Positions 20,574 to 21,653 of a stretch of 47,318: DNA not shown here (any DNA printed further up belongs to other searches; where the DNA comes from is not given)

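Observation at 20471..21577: RAYT-type HUH/Y1 transposase bracketed by inverted REP-A copies: a REPtron in a low-GC Firmicute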

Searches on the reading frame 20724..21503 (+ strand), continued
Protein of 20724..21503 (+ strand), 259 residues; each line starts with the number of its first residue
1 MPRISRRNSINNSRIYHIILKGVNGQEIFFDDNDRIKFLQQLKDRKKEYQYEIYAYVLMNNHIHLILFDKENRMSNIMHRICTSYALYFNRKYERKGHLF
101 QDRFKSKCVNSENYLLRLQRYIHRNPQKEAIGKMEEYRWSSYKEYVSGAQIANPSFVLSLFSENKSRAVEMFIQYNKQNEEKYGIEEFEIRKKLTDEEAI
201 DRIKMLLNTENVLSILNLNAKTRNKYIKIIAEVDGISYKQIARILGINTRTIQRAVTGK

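Call 57: predict_structure(alignment_id=A1)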
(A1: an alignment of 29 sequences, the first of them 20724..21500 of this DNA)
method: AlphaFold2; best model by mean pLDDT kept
length: 259 residues; sequences in the alignment: 29
mean_pLDDT: 86.8   pTM: 0.67
mean pLDDT of the five models: 86.8, 86.5, 86.4, 86.0, 85.5
residues with pLDDT >= 90: 145; 70-90: 87; 50-70: 8; < 50: 19
segments of 3 or more residues with pLDDT < 50: 1-8, 181-184, 186-191
pLDDT, mean of each block of 10 residues (from residue 1): 41 86 91 97 93 96 95 91 96 92 84 90 90 93 92 95 95 88 47 77 89 89 92 85 88 82
secondary structure, 60 per line:
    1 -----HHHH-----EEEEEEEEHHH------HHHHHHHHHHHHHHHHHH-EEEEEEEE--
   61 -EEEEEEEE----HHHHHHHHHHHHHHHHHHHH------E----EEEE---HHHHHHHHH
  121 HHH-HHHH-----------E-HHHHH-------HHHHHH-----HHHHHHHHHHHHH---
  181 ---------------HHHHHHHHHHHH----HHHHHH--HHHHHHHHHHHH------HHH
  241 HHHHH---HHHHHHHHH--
elements in order: H6-9 E15-22 H32-49 E51-58 E62-69 H74-93 E105-108 H112-123 H125-128 H142-146 H154-159 H165-177 H196-207 H212-217 H220-231 H238-245 H249-257

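Call 62: fold_search(model_id=the predicted structure, library=pdb)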
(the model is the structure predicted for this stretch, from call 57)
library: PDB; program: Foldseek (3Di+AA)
matches with E <= 10: 1280; with E <= 0.001: 21
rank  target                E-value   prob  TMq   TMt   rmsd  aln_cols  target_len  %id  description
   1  4er8_A                1.4e-06  1.00  0.44  0.67   2.6       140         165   18  Structure of the REP associates tyrosine transposase bound to a REP hairpin (released 2012-08-15)
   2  2f4f_A                5.3e-05  1.00  0.31  0.56  12.7       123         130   22  Crystal structure of IS200 transposase (released 2005-12-13)
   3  2a6m_B                7.8e-05  1.00  0.35  0.58  14.1       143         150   17  Crystal Structure of the ISHp608 Transposase (released 2005-10-25)
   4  2vjv_A                1.5e-04  1.00  0.35  0.69   1.9       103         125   13  Crystal structure of the IS608 transposase in complex with left end 26-mer DNA hairpin and a 6-mer DNA representing th (released 2008-02-19)
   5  2a6o_A                1.7e-04  1.00  0.34  0.57  13.3       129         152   16  Crystal Structure of the ISHp608 Transposase in Complex with Stem-loop DNA (released 2005-10-25)
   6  2xma_B                1.8e-04  1.00  0.35  0.63   5.5       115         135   19  DEINOCOCCUS RADIODURANS ISDRA2 TRANSPOSASE RIGHT END DNA COMPLEX (released 2010-10-13)
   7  2vic_A                1.9e-04  1.00  0.33  0.54  12.3       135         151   12  CRYSTAL STRUCTURE OF THE ISHP608 TRANSPOSASE IN COMPLEX with Left end 26- mer DNA and manganese (released 2008-02-19)
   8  2xqc_D                2.0e-04  1.00  0.35  0.64   9.9       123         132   19  DEINOCOCCUS RADIODURANS ISDRA2 TRANSPOSASE COMPLEXED WITH LEFT END RECOGNITION AND CLEAVAGE SITE AND ZN (released 2010-10-13)
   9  2xo6_A                2.5e-04  1.00  0.35  0.63   5.5       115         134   18  DEINOCOCCUS RADIODURANS ISDRA2 TRANSPOSASE Y132F MUTANT COMPLEXED WITH LEFT END RECOGNITION AND CLEAVAGE SITE (released 2010-10-13)
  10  2xm3_C                2.5e-04  1.00  0.34  0.65   5.8       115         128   19  Deinococcus radiodurans ISDra2 Transposase Left end DNA complex (released 2010-10-13)
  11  2a6m_A                2.6e-04  1.00  0.35  0.66   7.0       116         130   12  Crystal Structure of the ISHp608 Transposase (released 2005-10-25)
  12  2xma_A                3.2e-04  1.00  0.35  0.61   5.4       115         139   19  DEINOCOCCUS RADIODURANS ISDRA2 TRANSPOSASE RIGHT END DNA COMPLEX (released 2010-10-13)
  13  2vju_B                3.4e-04  1.00  0.35  0.64   4.1       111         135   13  Crystal structure of the IS608 transposase in complex with the complete Right end 35-mer DNA and manganese (released 2008-02-19)
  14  2xma_E                3.4e-04  1.00  0.35  0.60   5.5       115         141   19  DEINOCOCCUS RADIODURANS ISDRA2 TRANSPOSASE RIGHT END DNA COMPLEX (released 2010-10-13)
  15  2xm3_B                3.8e-04  1.00  0.34  0.64   4.4       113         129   15  Deinococcus radiodurans ISDra2 Transposase Left end DNA complex (released 2010-10-13)
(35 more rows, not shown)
